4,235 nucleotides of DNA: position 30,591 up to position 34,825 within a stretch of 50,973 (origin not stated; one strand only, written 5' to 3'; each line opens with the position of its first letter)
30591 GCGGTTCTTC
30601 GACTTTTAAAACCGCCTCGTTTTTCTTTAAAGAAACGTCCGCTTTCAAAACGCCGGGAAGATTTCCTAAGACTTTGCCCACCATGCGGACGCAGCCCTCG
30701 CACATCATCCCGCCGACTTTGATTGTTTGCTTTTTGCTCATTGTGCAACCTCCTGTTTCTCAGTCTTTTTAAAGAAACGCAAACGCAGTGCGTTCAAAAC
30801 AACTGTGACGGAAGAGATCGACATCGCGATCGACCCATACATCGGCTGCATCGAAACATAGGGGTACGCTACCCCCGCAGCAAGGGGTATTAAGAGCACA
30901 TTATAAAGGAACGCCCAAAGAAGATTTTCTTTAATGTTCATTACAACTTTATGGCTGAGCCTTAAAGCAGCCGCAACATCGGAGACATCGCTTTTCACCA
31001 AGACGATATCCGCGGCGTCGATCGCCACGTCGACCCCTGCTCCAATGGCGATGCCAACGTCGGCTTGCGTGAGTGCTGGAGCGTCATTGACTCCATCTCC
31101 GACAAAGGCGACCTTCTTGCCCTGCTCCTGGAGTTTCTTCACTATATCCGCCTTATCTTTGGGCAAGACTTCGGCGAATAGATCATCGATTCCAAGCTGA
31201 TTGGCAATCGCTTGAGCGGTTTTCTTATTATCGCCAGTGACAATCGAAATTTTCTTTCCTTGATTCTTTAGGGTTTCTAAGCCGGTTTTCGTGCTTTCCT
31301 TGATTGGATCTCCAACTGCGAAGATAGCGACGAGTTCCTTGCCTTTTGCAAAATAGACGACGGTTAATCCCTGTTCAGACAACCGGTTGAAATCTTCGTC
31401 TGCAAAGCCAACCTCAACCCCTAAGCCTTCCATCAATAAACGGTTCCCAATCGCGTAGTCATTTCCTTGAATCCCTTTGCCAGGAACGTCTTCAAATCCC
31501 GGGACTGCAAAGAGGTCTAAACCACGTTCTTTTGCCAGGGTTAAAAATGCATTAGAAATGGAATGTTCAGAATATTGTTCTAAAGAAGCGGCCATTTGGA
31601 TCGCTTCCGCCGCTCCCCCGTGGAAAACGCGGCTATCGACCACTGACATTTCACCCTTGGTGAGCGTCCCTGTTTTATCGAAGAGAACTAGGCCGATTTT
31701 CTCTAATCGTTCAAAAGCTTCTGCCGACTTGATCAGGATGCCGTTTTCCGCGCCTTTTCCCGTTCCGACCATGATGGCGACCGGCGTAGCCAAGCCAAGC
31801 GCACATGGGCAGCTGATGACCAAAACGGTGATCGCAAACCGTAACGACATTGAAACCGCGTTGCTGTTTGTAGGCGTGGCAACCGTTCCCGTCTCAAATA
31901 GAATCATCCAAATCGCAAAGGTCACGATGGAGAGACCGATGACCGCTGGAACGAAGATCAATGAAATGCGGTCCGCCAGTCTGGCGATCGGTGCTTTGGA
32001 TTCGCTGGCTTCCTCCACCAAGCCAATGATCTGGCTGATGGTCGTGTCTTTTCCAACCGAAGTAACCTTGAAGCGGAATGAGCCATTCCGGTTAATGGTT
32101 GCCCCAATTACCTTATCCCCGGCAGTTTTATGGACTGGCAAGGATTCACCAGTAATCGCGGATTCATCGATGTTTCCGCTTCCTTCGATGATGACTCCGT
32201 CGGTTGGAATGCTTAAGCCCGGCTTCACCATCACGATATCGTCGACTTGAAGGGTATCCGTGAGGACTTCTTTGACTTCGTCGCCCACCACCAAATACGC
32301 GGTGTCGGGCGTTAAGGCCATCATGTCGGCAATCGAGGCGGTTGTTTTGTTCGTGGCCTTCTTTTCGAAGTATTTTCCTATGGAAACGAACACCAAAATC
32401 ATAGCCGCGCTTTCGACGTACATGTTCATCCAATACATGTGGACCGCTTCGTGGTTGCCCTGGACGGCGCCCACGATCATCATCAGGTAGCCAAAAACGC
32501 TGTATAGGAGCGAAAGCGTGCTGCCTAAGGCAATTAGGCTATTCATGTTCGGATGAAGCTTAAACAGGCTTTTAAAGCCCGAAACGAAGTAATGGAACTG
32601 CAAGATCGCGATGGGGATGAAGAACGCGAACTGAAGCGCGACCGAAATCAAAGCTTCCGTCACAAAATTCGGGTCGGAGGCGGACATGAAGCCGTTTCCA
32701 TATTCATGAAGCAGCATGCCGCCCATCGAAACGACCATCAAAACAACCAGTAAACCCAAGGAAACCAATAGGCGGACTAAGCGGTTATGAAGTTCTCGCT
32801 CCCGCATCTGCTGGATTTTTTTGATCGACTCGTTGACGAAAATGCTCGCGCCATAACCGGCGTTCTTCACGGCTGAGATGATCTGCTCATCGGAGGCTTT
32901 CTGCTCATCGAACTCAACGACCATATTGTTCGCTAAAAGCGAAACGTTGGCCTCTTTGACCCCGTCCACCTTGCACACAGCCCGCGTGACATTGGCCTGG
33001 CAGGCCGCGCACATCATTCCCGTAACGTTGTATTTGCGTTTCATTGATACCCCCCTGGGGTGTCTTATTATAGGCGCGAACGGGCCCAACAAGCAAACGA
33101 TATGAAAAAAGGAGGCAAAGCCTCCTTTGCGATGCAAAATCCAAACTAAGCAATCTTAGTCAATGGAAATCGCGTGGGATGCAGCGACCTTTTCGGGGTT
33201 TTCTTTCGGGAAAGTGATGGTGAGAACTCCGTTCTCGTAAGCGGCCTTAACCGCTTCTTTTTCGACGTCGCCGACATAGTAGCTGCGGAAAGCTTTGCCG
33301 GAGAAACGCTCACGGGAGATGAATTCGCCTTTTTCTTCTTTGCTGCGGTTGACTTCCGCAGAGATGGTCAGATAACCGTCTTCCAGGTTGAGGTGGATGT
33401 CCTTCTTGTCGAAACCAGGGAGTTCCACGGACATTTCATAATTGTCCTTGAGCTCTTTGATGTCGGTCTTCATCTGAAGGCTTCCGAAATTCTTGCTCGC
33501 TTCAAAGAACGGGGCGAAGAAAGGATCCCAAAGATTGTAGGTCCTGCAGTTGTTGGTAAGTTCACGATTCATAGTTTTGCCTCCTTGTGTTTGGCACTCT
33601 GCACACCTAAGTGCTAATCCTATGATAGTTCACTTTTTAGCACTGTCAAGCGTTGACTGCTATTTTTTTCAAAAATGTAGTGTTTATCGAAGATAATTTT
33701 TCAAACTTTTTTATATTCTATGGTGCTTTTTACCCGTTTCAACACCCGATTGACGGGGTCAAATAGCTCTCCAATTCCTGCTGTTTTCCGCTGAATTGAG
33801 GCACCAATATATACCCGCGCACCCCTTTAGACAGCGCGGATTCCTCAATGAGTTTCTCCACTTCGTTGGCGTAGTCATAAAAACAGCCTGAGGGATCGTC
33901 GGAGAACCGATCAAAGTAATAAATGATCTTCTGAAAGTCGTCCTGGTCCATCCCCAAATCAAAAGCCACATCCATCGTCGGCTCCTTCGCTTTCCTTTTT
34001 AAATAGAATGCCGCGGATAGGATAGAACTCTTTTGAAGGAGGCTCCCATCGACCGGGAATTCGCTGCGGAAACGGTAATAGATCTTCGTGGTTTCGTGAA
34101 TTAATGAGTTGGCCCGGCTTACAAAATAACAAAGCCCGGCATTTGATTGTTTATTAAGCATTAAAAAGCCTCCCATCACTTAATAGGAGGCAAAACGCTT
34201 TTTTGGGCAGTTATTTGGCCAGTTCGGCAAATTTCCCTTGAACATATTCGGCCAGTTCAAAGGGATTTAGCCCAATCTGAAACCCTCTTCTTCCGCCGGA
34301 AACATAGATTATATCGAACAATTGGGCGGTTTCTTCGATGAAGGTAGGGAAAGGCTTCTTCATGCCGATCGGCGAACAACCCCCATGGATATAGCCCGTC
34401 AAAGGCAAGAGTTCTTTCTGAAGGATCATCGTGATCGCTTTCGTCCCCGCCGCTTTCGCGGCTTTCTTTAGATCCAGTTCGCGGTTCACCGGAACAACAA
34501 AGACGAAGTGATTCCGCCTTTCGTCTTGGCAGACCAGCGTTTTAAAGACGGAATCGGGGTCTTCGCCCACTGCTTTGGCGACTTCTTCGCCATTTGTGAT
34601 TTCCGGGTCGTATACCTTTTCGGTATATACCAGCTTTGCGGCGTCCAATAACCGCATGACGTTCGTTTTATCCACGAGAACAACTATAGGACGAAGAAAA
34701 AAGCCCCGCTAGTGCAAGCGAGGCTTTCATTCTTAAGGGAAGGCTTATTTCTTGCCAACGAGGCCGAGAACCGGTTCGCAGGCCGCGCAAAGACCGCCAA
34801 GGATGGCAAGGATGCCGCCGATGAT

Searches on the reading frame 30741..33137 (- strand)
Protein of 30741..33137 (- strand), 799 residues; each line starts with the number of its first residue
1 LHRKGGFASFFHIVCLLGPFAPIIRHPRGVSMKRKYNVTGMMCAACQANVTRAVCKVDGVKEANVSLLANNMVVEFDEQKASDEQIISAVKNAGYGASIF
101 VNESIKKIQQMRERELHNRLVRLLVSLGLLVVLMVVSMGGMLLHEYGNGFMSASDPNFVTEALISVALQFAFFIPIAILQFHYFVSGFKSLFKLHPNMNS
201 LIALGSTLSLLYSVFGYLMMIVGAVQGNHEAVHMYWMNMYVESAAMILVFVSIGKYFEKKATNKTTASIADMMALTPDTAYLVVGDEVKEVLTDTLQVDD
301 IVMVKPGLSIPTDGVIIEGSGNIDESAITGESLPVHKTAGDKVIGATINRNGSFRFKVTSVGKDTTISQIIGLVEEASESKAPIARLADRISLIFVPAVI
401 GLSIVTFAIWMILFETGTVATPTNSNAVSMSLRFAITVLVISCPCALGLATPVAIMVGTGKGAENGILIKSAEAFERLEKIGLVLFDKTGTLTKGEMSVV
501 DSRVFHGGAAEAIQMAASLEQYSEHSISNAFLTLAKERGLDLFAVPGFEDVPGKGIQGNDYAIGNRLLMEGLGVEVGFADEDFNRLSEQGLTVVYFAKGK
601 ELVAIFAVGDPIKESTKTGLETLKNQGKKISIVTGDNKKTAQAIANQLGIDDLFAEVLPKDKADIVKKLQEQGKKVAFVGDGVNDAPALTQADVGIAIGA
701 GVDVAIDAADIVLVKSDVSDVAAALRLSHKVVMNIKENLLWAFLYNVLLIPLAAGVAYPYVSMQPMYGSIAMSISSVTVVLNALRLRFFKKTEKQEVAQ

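Call 55: search_protein_families(library=pfam, max_evalue=0.00001, proteins=[window:30741-33137:-])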
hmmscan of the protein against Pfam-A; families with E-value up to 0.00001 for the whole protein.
window:30741-33137:- (799 aa): 4 families
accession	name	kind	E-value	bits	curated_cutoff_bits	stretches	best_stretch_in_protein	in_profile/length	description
PF00122.25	E1-E2_ATPase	-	5.5e-55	186.1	28.1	1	275-464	2-180/181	E1-E2 ATPase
PF00702.32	Hydrolase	-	1.6e-32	113.9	26.4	1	483-693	3-191/191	haloacid dehalogenase-like hydrolase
PF00403.32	HMA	-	5.7e-12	46.3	24.8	1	36-95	2-61/62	Heavy-metal-associated domain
PF08282.18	Hydrolase_3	-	7.9e-09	36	20.9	0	665-724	195-254/255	haloacid dehalogenase-like hydrolase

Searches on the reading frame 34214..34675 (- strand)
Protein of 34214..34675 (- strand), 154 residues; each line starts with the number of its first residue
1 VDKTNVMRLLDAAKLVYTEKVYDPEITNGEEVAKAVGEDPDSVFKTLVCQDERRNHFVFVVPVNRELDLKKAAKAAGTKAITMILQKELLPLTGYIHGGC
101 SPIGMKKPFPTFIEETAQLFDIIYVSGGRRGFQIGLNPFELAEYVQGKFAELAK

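Call 75: search_protein_families(library=pfam, max_evalue=0.00001, proteins=[window:34214-34675:-])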
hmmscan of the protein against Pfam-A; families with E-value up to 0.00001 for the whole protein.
window:34214-34675:- (154 aa): 1 family
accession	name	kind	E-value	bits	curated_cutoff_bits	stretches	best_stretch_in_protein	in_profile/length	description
PF04073.20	tRNA_edit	-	4.8e-25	88.5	25.5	1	24-143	2-122/123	Aminoacyl-tRNA editing domain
